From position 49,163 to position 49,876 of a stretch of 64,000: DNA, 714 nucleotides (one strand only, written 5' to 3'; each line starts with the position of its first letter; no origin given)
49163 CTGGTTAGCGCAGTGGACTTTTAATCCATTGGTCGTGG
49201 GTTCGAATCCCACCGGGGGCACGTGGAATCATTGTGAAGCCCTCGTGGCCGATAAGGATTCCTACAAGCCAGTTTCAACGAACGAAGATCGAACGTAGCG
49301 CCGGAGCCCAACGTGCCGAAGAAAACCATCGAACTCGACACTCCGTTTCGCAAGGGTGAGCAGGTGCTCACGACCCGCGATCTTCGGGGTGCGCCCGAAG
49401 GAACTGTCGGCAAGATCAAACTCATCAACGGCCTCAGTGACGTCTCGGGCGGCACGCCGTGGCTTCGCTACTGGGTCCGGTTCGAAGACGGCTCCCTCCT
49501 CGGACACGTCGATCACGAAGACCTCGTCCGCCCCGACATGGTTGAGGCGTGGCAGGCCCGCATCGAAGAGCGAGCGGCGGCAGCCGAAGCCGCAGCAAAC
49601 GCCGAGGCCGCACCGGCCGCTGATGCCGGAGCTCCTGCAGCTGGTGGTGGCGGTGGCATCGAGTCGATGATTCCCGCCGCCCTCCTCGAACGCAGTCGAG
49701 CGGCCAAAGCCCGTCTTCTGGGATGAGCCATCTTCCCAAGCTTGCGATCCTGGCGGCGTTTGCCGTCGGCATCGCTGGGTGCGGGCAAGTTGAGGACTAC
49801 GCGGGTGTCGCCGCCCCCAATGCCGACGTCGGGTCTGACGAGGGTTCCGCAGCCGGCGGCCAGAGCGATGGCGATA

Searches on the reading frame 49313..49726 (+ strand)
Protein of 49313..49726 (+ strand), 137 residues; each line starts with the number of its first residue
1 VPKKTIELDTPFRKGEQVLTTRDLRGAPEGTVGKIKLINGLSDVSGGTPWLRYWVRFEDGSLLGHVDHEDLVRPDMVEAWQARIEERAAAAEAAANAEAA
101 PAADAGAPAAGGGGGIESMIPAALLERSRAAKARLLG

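Call 4: search_protein_families(library=pfam, proteins=[window:49313-49726:+], max_evalue=0.01)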
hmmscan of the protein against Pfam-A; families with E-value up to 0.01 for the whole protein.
window:49313-49726:+ (137 aa): 0 families

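Call 5: search_protein_families(library=ncbifam, proteins=[window:49313-49726:+], max_evalue=0.01)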
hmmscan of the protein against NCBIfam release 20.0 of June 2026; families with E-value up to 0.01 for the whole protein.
window:49313-49726:+ (137 aa): 0 families

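Call 26: find_homologous_proteins(query=window:49313-49723:+, max_evalue=0.001)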
Query window:49313-49723:+ (137 aa): 153 proteins with E <= 0.001 among 2968 candidates; the best 120 are listed.
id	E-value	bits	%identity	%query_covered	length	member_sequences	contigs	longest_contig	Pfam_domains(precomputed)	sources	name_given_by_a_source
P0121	3.2e-82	291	100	100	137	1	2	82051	-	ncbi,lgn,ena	-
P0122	3.1e-69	249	85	100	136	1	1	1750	-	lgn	-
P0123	3.0e-67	243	84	100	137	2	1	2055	-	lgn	-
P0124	4.0e-67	242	78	100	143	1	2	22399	-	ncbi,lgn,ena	-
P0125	2.6e-55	204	71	100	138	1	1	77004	-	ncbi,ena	-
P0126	5.7e-53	197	66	100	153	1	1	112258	-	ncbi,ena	-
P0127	1.2e-49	186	63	100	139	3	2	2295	-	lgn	-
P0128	2.0e-47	179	62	100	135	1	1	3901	-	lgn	-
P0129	3.8e-47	178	64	100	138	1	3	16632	-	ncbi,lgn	-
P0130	5.4e-47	177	64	100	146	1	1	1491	-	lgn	-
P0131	8.0e-47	177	63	100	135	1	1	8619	-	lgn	-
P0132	2.6e-46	175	63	100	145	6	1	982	-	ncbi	-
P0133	6.3e-46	174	65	100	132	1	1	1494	-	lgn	-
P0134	9.4e-46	173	61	100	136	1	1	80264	-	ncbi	-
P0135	2.0e-44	169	61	100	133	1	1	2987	-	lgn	-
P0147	1.9e-40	156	58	100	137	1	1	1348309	-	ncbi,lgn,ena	-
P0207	3.5e-34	136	54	98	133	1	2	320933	-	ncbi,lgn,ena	-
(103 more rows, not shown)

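Call 31: find_encoding_contigs(protein=P0121, flank=10000, max_places=3)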
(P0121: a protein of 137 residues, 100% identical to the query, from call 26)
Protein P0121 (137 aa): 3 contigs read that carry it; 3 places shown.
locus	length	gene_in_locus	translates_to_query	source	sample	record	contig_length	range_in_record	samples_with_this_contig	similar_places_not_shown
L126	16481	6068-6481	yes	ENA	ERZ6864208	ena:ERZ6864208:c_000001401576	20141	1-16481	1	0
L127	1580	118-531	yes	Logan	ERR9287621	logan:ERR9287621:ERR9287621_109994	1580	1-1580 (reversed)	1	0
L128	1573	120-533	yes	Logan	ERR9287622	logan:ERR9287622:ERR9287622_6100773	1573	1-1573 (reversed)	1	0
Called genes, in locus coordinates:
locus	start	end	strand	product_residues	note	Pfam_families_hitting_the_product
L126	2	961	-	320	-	?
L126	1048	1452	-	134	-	PF12844:HTH_19 (weak), PF13560:HTH_31, PF01381:HTH_3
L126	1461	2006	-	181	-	PF22802:RsiG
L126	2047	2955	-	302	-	-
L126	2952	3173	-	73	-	PF02597:ThiS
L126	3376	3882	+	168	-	PF00300:His_Phos_1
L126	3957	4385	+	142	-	PF01863:YgjP-like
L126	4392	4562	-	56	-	-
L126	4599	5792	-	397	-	-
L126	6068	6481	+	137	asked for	-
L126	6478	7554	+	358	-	PF05096:Glu_cyclase_2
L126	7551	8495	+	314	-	PF05096:Glu_cyclase_2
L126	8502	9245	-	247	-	PF12146:Hydrolase_4 (faint), PF12695:Abhydrolase_5 (weak)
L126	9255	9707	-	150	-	-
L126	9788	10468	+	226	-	PF02525:Flavodoxin_2, PF03358:FMN_red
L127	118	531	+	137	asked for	-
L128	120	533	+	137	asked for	-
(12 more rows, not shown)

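Call 32: predict_structure(alignment_id=A2)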
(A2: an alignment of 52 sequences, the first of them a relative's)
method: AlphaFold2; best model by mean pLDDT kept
length: 137 residues; sequences in the alignment: 52
mean_pLDDT: 78.4   pTM: 0.58
mean pLDDT of the five models: 78.4, 78.4, 78.3, 78.0, 77.1
residues with pLDDT >= 90: 59; 70-90: 40; 50-70: 22; < 50: 16
segments of 3 or more residues with pLDDT < 50: 100-115
pLDDT, mean of each block of 10 residues (from residue 1): 79 95 93 94 70 95 94 95 87 68 41 46 69 71
secondary structure, 60 per line:
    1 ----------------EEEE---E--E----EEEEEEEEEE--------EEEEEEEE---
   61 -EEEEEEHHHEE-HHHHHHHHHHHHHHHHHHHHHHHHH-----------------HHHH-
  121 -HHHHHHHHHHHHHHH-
elements in order: E17-20 E32-41 E50-57 E62-67 H74-98 H116-119 H122-136

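Call 40: find_encoding_contigs(protein=P0147, flank=6000, max_places=1)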
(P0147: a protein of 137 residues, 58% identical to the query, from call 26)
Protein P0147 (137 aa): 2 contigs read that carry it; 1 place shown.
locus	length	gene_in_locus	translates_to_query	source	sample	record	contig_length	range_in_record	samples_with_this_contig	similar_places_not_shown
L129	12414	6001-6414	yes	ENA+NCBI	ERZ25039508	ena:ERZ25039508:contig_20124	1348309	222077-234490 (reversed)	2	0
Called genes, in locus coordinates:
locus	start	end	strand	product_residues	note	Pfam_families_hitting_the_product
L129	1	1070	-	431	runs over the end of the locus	PF12146:Hydrolase_4 (weak)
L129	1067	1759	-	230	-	PF00903:Glyoxalase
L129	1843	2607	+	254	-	PF00300:His_Phos_1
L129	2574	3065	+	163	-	PF01863:YgjP-like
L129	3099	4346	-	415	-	PF09587:PGA_cap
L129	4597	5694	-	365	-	-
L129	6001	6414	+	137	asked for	-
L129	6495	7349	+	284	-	PF05096:Glu_cyclase_2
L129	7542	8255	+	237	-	PF05096:Glu_cyclase_2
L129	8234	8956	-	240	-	PF12146:Hydrolase_4 (faint)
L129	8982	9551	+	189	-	PF02525:Flavodoxin_2, PF03358:FMN_red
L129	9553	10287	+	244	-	PF02525:Flavodoxin_2, PF03358:FMN_red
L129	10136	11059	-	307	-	PF03405:FA_desaturase_2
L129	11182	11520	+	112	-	-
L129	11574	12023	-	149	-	PF00692:dUTPase, PF22769:DCD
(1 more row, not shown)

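Call 41: find_encoding_contigs(protein=P0207, flank=6000, max_places=1)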
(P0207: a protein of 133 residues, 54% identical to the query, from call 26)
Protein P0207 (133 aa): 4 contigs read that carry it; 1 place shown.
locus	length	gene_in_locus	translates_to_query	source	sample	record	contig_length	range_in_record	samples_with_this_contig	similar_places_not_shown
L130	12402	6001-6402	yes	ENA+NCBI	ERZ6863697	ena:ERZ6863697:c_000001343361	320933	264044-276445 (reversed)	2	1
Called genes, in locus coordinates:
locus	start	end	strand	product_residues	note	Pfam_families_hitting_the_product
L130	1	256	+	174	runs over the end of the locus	-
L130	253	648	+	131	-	-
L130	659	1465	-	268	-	PF00528:BPD_transp_1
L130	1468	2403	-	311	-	PF00528:BPD_transp_1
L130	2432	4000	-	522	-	PF00496:SBP_bac_5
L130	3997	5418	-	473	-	PF00005:ABC_tran, PF02463:SMC_N (faint), PF13304:AAA_21 (faint), PF00005:ABC_tran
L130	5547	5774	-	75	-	-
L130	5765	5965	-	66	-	-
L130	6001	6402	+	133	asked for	-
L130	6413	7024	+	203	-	PF00578:AhpC-TSA, PF08534:Redoxin, PF13905:Thioredoxin_8 (weak)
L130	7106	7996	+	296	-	PF05096:Glu_cyclase_2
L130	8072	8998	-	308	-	PF03405:FA_desaturase_2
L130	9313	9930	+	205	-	-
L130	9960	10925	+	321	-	PF01068:DNA_ligase_A_M, PF04679:DNA_ligase_A_C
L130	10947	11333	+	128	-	-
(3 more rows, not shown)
